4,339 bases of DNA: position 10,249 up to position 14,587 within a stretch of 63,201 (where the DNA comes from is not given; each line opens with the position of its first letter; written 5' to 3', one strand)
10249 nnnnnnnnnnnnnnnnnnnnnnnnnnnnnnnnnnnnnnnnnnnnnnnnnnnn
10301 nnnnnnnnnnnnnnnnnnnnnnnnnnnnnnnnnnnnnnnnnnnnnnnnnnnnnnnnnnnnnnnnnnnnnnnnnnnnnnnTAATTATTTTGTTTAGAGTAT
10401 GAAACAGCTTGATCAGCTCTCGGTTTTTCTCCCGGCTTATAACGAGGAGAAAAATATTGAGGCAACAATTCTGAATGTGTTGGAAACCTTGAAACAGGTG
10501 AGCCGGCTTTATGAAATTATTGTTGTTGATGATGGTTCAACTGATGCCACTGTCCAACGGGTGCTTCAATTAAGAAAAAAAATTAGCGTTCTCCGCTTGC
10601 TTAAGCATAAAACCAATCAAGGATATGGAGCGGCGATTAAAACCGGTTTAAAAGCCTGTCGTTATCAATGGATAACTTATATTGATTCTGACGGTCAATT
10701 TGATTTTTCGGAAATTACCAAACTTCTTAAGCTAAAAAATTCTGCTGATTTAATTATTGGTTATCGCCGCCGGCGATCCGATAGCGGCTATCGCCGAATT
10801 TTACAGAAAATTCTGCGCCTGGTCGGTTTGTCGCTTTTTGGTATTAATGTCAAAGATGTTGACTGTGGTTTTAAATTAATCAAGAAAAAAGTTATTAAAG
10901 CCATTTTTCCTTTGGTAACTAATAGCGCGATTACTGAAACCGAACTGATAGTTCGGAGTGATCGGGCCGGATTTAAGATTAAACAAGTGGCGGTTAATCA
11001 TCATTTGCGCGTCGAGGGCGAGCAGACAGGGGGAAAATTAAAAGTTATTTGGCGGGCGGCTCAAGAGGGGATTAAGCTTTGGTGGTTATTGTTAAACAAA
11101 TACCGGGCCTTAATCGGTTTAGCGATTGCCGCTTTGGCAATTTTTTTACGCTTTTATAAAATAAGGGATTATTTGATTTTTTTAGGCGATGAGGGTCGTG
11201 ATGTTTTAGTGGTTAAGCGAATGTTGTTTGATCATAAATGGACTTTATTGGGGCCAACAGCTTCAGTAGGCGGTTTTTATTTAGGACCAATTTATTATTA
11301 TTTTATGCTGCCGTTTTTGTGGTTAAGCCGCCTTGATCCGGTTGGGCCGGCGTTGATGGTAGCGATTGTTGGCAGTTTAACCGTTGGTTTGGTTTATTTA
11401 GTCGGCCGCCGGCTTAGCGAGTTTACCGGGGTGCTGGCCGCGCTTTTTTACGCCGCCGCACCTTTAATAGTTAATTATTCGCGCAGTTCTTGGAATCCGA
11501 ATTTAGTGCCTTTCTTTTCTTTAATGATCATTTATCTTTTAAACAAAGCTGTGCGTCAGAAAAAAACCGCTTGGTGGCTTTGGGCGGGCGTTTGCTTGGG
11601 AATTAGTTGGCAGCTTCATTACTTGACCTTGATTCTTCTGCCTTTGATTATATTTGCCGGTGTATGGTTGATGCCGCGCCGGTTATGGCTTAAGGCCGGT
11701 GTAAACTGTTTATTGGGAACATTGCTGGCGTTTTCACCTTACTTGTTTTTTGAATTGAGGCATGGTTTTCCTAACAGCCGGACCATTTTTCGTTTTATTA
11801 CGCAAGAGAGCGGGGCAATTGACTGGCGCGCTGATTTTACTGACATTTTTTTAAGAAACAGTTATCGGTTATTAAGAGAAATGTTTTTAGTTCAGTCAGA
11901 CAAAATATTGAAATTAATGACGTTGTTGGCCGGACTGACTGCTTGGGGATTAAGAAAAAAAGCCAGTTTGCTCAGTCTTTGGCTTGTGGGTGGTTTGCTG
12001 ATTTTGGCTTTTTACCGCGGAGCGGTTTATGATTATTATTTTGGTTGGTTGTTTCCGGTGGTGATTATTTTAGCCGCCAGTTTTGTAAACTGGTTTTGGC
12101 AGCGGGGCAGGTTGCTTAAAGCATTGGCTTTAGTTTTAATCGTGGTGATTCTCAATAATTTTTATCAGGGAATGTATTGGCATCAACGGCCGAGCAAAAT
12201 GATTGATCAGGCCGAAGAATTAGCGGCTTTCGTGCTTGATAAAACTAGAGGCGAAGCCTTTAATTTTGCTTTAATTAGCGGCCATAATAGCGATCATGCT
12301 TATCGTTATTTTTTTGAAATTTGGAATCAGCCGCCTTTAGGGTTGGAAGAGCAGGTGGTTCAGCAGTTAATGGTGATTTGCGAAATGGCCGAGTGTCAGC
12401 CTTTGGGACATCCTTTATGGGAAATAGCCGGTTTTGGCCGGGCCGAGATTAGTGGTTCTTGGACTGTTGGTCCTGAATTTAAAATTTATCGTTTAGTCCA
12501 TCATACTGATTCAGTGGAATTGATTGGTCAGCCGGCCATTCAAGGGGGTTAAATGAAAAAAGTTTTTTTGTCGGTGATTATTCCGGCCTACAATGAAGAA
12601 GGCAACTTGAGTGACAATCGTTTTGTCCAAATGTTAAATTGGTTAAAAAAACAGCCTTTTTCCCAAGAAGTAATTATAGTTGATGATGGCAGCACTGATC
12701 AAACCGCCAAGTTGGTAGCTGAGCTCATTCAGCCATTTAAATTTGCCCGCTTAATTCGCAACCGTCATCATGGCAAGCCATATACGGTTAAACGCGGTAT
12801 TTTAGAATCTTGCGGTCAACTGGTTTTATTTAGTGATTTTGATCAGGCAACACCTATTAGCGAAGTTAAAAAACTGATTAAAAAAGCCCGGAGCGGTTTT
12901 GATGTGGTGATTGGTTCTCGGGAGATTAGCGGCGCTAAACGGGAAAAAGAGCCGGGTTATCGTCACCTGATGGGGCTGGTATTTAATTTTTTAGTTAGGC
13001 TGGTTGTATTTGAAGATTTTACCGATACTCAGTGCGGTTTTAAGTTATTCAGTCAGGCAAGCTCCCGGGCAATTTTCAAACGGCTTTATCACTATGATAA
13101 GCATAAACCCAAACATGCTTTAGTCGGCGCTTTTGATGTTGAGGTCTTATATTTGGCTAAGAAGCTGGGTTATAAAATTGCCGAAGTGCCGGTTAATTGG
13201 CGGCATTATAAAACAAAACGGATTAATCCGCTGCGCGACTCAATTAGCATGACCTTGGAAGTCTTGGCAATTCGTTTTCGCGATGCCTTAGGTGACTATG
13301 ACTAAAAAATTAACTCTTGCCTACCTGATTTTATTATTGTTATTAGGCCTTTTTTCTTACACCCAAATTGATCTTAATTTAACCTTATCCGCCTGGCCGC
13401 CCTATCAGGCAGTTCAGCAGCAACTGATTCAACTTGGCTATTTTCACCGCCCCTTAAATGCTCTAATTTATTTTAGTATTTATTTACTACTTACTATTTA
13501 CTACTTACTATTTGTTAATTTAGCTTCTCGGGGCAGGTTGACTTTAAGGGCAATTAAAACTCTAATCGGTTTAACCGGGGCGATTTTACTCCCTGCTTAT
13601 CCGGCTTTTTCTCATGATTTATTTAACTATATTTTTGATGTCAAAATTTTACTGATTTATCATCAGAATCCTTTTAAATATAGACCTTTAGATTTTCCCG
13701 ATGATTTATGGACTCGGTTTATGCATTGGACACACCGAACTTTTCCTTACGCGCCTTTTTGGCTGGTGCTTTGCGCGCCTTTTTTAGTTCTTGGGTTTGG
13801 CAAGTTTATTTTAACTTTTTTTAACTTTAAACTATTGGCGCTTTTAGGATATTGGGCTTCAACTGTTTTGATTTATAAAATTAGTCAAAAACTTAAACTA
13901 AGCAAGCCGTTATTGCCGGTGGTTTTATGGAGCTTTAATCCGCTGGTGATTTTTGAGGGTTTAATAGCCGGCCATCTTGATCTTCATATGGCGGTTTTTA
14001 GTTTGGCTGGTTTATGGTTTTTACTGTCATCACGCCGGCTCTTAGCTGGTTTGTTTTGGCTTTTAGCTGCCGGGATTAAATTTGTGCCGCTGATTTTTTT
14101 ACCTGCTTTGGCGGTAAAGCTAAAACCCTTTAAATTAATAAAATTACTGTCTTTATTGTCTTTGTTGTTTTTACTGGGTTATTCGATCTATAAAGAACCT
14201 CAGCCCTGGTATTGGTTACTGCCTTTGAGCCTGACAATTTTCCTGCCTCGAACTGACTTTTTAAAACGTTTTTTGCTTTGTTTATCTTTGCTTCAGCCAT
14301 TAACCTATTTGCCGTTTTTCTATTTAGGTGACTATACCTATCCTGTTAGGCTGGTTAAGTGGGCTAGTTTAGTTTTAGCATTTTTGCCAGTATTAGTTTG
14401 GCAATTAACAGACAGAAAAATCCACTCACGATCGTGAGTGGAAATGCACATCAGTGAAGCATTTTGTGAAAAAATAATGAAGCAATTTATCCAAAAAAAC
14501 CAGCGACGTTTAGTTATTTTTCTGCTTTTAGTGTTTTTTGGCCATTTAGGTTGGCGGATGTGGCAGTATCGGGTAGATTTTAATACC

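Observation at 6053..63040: About 57 kb glycosylation super-locus with roughly 20 GT-C-like polytopic proteins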

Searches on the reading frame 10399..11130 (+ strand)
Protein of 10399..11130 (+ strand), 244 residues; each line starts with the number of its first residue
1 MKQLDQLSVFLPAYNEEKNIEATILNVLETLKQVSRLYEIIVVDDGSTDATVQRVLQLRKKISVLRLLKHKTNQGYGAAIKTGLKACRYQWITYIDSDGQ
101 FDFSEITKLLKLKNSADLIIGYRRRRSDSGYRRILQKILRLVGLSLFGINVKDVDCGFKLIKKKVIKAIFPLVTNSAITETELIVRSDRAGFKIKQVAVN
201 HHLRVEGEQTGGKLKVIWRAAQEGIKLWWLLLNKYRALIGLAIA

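Call 40: search_protein_families(library=ncbifam, proteins=[window:10399-11130:+], max_evalue=0.00001)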
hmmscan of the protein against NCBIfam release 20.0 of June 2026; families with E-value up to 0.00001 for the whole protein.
window:10399-11130:+ (244 aa): 17 families
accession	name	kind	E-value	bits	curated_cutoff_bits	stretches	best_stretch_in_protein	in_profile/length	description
NF047588.1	GlcsyltransPgfSStrep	equivalog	5.6e-20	71.8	500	1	6-210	2-204/308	glycosyltransferase PgfS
TIGR03937.1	PgaC_IcaA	equivalog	9.2e-19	67.7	422.3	1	2-106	42-143/407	poly-beta-1,6-N-acetyl-D-glucosamine synthase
NF007986.1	PRK10714.1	equivalog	2.6e-17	62.8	529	1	2-177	3-180/316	undecaprenyl-phosphate 4-deoxy-4-formamido-L-arabinose transferase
NF007482.0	PRK10073.1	equivalog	6.2e-16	58.3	423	1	2-118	3-115/334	glycosyltransferase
TIGR04182.1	glyco_TIGR04182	equivalog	1.9e-15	57.1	325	1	7-210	2-199/293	S-layer glycoprotein N-glycosyltransferase AglJ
NF058614.1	PPMAGASynPpgS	equivalog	1.8e-14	53.7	370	1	9-195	4-190/226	polyprenyl-phospho-N-acetylgalactosaminyl synthase PpgS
NF047683.1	TeichurnBiosyTuaG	equivalog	2.4e-14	53.6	400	1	3-115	4-113/252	teichuronic acid biosynthesis protein TuaG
TIGR03965.1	mycofact_glyco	equivalog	1.5e-13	50.5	280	1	4-98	73-164/467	mycofactocin biosynthesis glycosyltransferase MftF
NF041391.1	DPhHxTase_Halo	equivalog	5.6e-13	48.4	375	1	13-205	3-187/213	dolichyl-phosphate hexose transferase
NF041875.1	EPS_EpsD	equivalog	8.2e-13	48.4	370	1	7-103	1-94/325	exopolysaccharide biosynthesis glycosyltransferase EpsD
NF010496.0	PRK13915.1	equivalog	2.5e-12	46.5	262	1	2-99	28-127/307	glucosyl-3-phosphoglycerate synthase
TIGR04283.1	glyco_like_mftF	equivalog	1.2e-10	41.3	182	1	7-113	1-97/221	TIGR04283 family arsenosugar biosynthesis glycosyltransferase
NF038302.1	EPS_HpsE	equivalog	2.7e-09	36.4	300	1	6-100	2-98/307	hormogonium polysaccharide biosynthesis glycosyltransferase HpsE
TIGR03111.1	glyc2_xrt_Gpos1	hypoth_equivalog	3.4e-09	36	363.95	1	2-110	46-153/439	TIGR03111 family XrtG-associated glycosyltransferase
NF045692.1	OglycostaseCruG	equivalog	9.2e-08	31.4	600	1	2-115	38-154/386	2'-O-glycosyltransferase CruG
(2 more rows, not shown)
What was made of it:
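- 10399..12552 (+): Fusion of a PgfS/ArnC-like GT2 (residues 1-225) with a PMT_2-type GT-C (family C). NCBIfam PgfS and ArnC hits (call 40).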

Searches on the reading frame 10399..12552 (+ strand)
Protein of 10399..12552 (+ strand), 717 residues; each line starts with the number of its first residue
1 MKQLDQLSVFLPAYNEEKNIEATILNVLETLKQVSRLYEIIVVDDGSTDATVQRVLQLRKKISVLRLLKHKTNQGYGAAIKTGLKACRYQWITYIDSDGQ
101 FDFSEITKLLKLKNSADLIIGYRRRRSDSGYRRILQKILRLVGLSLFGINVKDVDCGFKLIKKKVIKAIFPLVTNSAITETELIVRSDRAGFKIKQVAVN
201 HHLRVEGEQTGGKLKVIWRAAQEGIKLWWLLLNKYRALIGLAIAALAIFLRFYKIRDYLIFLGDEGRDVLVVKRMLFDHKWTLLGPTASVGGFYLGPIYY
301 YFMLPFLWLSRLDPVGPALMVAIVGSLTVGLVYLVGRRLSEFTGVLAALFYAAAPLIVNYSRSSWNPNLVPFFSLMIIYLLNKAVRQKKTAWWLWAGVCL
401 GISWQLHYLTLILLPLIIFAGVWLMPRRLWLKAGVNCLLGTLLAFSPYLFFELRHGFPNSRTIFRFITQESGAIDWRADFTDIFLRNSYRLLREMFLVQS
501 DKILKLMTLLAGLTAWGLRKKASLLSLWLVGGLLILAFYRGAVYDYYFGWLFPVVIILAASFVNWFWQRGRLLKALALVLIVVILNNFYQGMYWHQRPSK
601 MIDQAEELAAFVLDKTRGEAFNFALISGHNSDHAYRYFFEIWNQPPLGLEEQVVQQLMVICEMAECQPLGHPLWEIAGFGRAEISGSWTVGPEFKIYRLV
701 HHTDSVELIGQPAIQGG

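Call 3: search_protein_families(library=pfam, proteins=[window:10399-12552:+], max_evalue=0.01)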
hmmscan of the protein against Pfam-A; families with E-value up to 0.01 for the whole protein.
window:10399-12552:+ (717 aa): 5 families
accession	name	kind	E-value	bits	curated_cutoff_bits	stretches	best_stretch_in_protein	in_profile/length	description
PF00535.33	Glycos_transf_2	-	1.8e-30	106.5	23.3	1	8-170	1-168/168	Glycosyl transferase family 2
PF13231.12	PMT_2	-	1.4e-11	45.3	26.1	1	316-449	23-158/160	Dolichyl-phosphate-mannose-protein mannosyltransferase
PF10111.15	Glyco_tranf_2_2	-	5e-07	29.9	27.3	1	8-116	1-109/276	Glycosyltransferase like family 2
PF13641.12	Glyco_tranf_2_3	-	0.00019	22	27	1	7-98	3-96/230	Glycosyltransferase like family 2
PF13704.12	Glyco_tranf_2_4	-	0.0011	19.8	27.5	1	27-99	10-82/98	Glycosyl transferase family 2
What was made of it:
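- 10399..12552 (+): Pfam GT2 106 bits and PMT_2 45 bits (call 3).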

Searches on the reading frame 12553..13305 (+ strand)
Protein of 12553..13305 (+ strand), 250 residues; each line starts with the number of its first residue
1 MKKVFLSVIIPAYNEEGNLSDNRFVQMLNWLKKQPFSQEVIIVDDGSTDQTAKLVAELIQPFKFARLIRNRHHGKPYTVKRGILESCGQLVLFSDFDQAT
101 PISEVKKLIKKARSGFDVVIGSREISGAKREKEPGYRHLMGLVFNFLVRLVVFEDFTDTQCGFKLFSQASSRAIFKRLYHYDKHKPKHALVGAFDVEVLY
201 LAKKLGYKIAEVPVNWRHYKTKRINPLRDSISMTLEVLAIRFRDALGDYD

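Call 3: search_protein_families(library=pfam, proteins=[window:12553-13305:+], max_evalue=0.01)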
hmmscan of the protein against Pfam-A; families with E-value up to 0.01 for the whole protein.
window:12553-13305:+ (250 aa): 2 families
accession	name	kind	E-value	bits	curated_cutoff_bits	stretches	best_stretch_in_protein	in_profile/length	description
PF00535.33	Glycos_transf_2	-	1.5e-21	77.5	23.3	1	7-174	1-167/168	Glycosyl transferase family 2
PF10111.15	Glyco_tranf_2_2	-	1.6e-05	25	27.3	1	7-110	1-104/276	Glycosyltransferase like family 2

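Call 40: search_protein_families(library=ncbifam, proteins=[window:12553-13305:+], max_evalue=0.00001)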
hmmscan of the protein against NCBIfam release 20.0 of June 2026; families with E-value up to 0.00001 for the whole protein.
window:12553-13305:+ (250 aa): 12 families
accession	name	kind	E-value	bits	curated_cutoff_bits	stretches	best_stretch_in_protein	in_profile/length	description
NF047588.1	GlcsyltransPgfSStrep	equivalog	1.1e-16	60.9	500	1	6-183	3-175/308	glycosyltransferase PgfS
NF041875.1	EPS_EpsD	equivalog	7.5e-15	55.1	370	1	6-122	1-115/325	exopolysaccharide biosynthesis glycosyltransferase EpsD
NF007986.1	PRK10714.1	equivalog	1.9e-14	53.4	529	1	6-166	8-164/316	undecaprenyl-phosphate 4-deoxy-4-formamido-L-arabinose transferase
NF007482.0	PRK10073.1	equivalog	2.3e-12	46.6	423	1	4-112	6-110/334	glycosyltransferase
TIGR04283.1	glyco_like_mftF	equivalog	1.6e-10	41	182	1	6-108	1-93/221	TIGR04283 family arsenosugar biosynthesis glycosyltransferase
NF041391.1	DPhHxTase_Halo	equivalog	8.3e-10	38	375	1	39-228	26-196/213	dolichyl-phosphate hexose transferase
TIGR03937.1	PgaC_IcaA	equivalog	9.7e-10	37.9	422.3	1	5-98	46-136/407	poly-beta-1,6-N-acetyl-D-glucosamine synthase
TIGR04182.1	glyco_TIGR04182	equivalog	1.5e-09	37.7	325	1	7-237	3-214/293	S-layer glycoprotein N-glycosyltransferase AglJ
NF038302.1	EPS_HpsE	equivalog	1.8e-09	37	300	1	6-101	3-100/307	hormogonium polysaccharide biosynthesis glycosyltransferase HpsE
NF050050.1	ProtGlycPglI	equivalog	7.2e-09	35.4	500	1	4-122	2-118/306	GalNAc(5)-diNAcBac-PP-undecaprenol beta-1,3-glucosyltransferase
NF010496.0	PRK13915.1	equivalog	2.2e-07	30.3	262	1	5-101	32-130/307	glucosyl-3-phosphoglycerate synthase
NF058614.1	PPMAGASynPpgS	equivalog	7.6e-06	25.5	370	0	8-170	4-161/226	polyprenyl-phospho-N-acetylgalactosaminyl synthase PpgS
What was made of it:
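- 12553..13305 (+): PgfS/ArnC-like GT2, soluble. calls 3, 40
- Closest known: Streptococcus mutans Pgf system. Same: A PgfS-like GT2 (the best NCBIfam hit of 10399N and 12553; call 40), polytopic GT-C-type partners and an epimerase in one cluster.
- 10399N, 12553 and 45696 hit PgfS, ArnC, AglJ and PpgS models (call 40). The best NCBIfam hit of 10399N and 12553 is PgfS, the GT2 of the Pgf protein-glycosylation system (call 40).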

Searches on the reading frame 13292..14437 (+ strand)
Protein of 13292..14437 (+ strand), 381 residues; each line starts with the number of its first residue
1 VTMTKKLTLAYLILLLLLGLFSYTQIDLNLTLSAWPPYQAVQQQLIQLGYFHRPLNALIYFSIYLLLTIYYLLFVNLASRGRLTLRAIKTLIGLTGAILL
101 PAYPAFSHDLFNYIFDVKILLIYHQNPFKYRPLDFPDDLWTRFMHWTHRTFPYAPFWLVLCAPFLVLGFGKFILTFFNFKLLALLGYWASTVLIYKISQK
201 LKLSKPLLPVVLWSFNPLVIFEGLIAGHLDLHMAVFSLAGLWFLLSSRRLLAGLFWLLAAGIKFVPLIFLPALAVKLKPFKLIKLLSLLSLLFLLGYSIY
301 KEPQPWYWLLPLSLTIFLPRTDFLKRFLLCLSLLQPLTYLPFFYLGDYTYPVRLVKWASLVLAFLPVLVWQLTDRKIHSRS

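Call 3: search_protein_families(library=pfam, proteins=[window:13292-14437:+], max_evalue=0.01)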
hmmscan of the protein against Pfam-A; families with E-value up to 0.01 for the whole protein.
window:13292-14437:+ (381 aa): 1 family
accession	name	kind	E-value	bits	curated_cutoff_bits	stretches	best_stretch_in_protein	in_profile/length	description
PF09594.16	GT87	-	1.8e-06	28.3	25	1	151-282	1-129/237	Glycosyltransferase family 87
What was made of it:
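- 13292..14437 (+): GT87-like GT-C. Pfam GT87 28.3 bits, above the 25 cut-off (call 3).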

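Call 12: search_protein_families(library=ncbifam, proteins=[window:13292-14437:+], max_evalue=0.01)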
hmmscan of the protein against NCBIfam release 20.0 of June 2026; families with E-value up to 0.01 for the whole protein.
window:13292-14437:+ (381 aa): 2 families
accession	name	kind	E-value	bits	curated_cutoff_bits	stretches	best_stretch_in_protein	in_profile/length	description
TIGR03459.1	crt_membr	equivalog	1.1e-08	34.4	439.4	1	43-271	34-260/470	alpha-(1->6)-mannopyranosyltransferase A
NF038066.1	MptB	equivalog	0.00045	18.8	40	1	89-244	140-296/553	polyprenol phosphomannose-dependent alpha 1,6 mannosyltransferase MptB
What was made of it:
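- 13292..14437 (+): Weak MptA/MptB NCBIfam hits, far below their cut-offs (call 12).
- On Mycobacterial LM/LAM and arabinogalactan GT-C set (PimE, MptA-C, Emb, Aft): 13292 hits MptA at 34 bits (cut-off 439) and MptB at 19 bits (cut-off 40) (call 12).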
